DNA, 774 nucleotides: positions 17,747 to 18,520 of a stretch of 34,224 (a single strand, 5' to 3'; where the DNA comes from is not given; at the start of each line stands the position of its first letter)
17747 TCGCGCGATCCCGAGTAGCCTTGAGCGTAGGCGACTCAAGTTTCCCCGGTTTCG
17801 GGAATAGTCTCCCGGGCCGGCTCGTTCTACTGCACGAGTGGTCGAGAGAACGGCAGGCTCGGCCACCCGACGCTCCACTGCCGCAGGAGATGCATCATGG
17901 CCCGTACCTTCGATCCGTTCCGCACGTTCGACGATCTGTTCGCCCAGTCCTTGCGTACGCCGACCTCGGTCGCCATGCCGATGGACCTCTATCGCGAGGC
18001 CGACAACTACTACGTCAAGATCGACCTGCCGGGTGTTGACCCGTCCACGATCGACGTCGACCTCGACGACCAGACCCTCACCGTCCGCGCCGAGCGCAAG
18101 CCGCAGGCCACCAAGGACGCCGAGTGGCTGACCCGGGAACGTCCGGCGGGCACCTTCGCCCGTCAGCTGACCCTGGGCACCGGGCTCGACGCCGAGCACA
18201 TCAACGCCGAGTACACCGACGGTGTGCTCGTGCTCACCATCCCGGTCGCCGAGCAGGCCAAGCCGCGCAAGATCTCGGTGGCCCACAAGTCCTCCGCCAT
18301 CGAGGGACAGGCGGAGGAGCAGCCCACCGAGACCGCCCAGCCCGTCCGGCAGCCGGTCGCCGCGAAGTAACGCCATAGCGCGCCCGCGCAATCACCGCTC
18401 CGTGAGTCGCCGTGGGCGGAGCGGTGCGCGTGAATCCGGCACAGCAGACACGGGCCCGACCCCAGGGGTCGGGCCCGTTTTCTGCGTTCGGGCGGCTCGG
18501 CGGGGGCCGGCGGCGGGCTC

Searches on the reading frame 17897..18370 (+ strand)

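Call 27: search_protein_families(library=pfam, proteins=[window:17897-18370:+], max_evalue=0.00001)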
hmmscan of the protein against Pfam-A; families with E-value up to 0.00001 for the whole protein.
window:17897-18370:+ (157 aa): 2 families
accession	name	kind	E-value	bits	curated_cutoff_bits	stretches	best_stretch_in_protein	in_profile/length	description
PF00011.27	HSP20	-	1.5e-23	83.2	20.8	1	33-128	4-101/102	Hsp20/alpha crystallin family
PF17886.7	ArsA_HSP20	-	8.3e-08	32.1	22.5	1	36-112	2-60/63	HSP20-like domain found in ArsA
